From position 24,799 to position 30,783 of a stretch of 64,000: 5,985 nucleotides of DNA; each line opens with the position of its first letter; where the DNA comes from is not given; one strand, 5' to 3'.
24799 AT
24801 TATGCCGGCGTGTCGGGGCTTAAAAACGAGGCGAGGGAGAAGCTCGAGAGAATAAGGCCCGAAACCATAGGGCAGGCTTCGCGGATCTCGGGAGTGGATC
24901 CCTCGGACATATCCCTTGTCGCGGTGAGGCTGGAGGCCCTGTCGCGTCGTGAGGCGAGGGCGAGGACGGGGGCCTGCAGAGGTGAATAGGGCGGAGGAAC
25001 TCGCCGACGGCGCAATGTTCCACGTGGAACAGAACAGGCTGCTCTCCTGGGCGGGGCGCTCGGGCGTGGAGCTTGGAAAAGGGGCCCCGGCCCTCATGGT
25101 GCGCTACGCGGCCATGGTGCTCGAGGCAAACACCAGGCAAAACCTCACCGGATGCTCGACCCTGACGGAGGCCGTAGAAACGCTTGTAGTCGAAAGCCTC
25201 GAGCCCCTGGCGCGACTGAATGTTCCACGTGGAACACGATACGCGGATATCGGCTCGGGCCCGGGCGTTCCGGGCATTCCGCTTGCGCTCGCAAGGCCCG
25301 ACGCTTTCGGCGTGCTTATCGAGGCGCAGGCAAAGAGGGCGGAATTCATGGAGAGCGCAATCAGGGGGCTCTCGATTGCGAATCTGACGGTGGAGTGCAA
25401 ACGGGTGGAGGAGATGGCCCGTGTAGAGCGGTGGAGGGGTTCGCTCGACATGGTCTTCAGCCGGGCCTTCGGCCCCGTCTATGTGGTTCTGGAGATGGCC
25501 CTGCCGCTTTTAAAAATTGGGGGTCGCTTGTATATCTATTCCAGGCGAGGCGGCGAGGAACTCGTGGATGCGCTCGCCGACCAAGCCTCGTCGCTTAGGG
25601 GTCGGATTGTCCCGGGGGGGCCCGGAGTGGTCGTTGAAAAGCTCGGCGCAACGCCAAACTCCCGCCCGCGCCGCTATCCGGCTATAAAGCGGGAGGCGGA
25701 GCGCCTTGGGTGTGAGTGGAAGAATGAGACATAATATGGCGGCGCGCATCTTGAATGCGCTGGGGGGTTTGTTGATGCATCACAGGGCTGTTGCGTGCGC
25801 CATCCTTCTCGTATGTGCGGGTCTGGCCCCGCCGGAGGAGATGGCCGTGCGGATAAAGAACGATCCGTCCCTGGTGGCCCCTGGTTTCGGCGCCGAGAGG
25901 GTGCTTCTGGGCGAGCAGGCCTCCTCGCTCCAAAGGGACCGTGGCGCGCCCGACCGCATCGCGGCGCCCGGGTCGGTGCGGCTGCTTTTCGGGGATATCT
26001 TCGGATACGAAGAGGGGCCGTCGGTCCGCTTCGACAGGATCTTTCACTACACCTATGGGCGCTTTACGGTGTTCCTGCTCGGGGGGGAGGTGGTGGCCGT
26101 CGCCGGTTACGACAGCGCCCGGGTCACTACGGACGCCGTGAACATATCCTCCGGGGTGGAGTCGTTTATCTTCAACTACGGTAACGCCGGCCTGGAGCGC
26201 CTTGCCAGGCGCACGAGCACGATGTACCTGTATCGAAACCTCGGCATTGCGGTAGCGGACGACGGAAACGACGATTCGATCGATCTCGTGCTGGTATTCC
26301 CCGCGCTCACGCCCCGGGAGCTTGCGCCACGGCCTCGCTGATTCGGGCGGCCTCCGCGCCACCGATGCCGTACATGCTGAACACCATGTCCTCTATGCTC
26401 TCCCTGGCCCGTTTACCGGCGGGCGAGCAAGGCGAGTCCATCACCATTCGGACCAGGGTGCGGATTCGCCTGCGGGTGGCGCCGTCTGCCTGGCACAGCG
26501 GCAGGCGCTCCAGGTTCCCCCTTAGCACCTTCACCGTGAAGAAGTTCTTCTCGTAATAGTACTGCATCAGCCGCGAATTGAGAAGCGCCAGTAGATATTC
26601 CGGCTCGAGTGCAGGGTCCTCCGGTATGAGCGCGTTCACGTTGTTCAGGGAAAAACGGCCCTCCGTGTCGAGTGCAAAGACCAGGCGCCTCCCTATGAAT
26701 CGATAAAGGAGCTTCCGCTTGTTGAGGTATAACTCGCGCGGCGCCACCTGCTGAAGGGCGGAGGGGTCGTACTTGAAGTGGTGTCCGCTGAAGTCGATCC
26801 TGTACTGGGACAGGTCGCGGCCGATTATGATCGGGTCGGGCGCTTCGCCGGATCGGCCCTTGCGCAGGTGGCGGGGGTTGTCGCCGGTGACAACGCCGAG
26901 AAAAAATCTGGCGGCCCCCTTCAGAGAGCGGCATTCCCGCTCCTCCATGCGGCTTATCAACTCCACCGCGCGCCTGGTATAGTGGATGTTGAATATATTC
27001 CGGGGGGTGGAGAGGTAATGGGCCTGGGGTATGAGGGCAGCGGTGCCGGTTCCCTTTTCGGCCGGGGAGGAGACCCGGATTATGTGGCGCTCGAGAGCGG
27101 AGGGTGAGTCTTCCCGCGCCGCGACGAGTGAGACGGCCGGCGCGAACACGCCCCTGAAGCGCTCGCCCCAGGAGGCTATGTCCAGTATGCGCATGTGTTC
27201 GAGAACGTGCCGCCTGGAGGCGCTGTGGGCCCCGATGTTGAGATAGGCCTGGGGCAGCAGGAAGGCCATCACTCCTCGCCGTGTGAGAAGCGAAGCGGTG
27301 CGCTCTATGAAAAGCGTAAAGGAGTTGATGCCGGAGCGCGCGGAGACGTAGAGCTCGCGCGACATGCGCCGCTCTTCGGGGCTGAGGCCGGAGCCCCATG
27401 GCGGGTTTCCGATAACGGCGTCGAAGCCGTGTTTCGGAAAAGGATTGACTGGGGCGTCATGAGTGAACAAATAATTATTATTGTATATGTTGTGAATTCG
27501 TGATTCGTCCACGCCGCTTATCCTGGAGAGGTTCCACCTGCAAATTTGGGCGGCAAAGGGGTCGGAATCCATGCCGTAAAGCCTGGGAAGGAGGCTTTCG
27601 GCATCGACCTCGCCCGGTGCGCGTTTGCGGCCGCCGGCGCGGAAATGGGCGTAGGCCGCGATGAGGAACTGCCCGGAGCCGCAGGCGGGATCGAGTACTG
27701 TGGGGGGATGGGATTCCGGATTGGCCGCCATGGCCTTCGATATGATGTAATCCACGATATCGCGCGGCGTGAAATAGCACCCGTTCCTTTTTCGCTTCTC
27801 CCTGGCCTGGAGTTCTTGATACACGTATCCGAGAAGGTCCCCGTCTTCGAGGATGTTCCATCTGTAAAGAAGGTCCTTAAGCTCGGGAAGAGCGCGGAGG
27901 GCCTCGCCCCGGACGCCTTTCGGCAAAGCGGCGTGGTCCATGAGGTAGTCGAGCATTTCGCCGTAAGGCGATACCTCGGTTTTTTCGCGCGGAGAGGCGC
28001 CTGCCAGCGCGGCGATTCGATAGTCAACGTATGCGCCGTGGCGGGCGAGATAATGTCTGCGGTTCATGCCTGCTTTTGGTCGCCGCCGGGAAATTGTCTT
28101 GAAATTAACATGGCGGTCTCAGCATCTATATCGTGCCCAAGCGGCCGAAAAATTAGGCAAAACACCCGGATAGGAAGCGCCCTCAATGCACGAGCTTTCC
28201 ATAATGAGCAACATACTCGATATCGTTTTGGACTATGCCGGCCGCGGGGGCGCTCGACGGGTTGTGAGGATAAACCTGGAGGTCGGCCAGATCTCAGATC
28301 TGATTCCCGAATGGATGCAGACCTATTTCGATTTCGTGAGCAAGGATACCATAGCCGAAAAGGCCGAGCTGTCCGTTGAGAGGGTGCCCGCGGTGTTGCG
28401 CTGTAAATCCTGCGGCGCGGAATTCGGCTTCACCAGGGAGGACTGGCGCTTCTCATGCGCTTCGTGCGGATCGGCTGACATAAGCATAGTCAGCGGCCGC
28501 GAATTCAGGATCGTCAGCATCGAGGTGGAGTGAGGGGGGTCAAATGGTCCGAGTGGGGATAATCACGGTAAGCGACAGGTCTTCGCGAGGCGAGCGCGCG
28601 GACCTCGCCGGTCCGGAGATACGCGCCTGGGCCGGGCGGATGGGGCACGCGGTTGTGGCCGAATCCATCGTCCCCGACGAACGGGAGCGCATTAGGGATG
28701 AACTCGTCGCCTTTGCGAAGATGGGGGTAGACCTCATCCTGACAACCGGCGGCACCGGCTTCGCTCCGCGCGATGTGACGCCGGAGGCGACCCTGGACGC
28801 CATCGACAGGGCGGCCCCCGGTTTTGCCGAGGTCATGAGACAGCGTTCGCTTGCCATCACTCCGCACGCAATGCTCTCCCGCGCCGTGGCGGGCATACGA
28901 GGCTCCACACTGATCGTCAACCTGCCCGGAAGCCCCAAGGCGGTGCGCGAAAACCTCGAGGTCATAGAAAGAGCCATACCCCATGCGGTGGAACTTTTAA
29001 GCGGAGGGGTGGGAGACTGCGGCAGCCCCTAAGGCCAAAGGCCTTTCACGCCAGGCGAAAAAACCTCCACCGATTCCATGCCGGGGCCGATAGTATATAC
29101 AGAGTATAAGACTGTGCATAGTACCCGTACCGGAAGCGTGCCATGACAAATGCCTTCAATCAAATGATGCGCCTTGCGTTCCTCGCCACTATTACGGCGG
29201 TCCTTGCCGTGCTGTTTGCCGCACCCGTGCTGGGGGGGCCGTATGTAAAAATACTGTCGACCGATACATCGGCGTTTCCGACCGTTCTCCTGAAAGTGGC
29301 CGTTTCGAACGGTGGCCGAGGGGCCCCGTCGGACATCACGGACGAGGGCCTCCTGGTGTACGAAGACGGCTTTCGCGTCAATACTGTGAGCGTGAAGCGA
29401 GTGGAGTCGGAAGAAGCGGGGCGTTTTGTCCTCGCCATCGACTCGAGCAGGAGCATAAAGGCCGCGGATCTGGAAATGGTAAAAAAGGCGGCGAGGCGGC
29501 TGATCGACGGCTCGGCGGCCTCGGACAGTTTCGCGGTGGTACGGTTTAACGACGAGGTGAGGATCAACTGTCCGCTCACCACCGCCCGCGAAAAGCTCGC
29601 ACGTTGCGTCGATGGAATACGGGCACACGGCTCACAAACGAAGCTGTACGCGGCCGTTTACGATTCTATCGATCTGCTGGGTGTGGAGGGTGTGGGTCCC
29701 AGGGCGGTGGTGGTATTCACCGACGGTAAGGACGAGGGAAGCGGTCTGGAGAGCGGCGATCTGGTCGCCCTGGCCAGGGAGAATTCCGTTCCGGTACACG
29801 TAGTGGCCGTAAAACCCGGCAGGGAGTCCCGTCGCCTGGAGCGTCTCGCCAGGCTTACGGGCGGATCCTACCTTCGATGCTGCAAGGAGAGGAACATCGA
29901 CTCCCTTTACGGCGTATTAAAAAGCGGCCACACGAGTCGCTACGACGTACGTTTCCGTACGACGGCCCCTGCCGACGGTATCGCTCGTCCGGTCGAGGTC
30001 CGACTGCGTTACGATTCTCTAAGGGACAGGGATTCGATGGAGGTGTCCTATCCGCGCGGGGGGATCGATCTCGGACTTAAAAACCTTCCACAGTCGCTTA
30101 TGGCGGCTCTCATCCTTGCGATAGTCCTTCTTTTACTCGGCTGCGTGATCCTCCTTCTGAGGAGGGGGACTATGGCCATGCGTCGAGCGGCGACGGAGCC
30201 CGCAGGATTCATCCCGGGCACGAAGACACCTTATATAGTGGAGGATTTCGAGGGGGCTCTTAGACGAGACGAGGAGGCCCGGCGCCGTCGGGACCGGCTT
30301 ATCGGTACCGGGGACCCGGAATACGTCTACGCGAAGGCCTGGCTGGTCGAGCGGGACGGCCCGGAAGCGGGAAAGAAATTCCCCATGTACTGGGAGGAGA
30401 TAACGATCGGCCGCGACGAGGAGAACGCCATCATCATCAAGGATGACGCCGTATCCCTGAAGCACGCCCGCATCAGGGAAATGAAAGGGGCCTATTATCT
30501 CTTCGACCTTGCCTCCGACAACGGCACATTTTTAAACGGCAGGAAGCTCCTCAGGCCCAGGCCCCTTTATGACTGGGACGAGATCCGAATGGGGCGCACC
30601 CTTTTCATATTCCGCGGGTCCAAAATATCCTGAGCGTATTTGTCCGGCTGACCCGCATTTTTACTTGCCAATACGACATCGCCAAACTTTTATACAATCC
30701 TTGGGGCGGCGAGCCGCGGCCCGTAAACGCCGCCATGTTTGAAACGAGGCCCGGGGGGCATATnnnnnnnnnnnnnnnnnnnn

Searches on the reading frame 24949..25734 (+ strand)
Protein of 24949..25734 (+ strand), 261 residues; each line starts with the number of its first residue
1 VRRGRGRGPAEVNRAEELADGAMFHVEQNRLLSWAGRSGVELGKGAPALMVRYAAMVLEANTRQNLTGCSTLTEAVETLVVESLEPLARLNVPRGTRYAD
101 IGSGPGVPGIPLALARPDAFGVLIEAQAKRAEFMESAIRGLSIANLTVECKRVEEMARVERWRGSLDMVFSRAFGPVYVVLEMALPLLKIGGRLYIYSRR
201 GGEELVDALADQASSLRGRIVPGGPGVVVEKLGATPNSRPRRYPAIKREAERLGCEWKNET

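Call 17: search_protein_families(library=pfam, proteins=[window:24949-25734:+], max_evalue=0.001)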
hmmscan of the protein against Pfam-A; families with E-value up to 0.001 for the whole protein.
window:24949-25734:+ (261 aa): 2 families
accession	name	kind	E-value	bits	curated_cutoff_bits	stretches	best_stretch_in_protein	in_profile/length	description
PF02527.21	GidB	-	1.1e-33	116.6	27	1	49-198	4-148/184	rRNA small subunit methyltransferase G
PF13847.12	Methyltransf_31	-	7.9e-06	26.1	27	1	95-214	4-127/145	Methyltransferase domain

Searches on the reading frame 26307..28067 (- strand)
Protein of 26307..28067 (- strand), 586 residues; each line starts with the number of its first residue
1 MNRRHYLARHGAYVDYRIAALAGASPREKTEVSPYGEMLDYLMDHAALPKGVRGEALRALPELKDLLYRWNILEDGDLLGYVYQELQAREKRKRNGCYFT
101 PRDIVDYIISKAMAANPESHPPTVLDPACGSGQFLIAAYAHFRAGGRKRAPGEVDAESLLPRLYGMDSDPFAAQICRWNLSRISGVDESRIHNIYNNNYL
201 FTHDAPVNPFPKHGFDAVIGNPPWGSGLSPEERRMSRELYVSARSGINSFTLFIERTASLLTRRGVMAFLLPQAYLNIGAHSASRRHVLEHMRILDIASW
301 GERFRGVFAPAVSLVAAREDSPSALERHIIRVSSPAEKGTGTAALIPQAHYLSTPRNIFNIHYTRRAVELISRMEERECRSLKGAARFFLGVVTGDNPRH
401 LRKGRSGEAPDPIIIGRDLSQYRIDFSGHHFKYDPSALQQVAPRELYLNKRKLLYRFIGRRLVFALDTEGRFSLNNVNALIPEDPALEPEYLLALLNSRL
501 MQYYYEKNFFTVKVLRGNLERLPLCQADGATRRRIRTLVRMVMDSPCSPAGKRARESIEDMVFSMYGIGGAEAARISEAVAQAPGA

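Call 17: search_protein_families(library=pfam, proteins=[window:26307-28067:-], max_evalue=0.001)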
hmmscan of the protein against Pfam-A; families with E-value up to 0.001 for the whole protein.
window:26307-28067:- (586 aa): 5 families
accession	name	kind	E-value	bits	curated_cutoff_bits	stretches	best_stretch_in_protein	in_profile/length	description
PF12950.13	TaqI_C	-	1.3e-24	87.2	26.5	1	412-524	2-118/118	TaqI-like C-terminal specificity domain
PF02384.22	N6_Mtase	-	6.7e-20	72.1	20.4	1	76-290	3-203/311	N-6 DNA Methylase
PF07669.17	Eco57I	-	4.4e-15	56.6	25.3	1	163-300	3-165/171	Eco57I restriction-modification methylase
PF01170.24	UPF0020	-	1e-06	29.1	22.3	1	123-241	31-146/197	RMKL-like, methyltransferase domain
PF20473.4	MmeI_Mtase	-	2.8e-06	27.1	27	1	123-180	22-82/259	MmeI, DNA-methyltransferase domain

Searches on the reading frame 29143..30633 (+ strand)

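Call 17: search_protein_families(library=pfam, proteins=[window:29143-30633:+], max_evalue=0.001)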
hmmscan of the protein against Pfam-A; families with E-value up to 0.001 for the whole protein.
window:29143-30633:+ (496 aa): 5 families
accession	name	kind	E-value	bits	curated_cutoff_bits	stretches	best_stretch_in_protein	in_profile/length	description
PF00498.31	FHA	-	4.6e-17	62.7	20.7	1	420-484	1-67/67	FHA domain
PF00092.34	VWA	-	1.1e-15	58.8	23.8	1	96-237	3-152/174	von Willebrand factor type A domain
PF13519.12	VWA_2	-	4.5e-12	47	27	1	96-196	2-107/107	von Willebrand factor type A domain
PF16697.10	Yop-YscD_cpl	-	4.7e-12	46.5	33.2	1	406-491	5-91/94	Inner membrane component of T3SS, cytoplasmic domain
PF13768.12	VWA_3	-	0.00044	20.8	27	1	96-243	4-153/155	von Willebrand factor type A domain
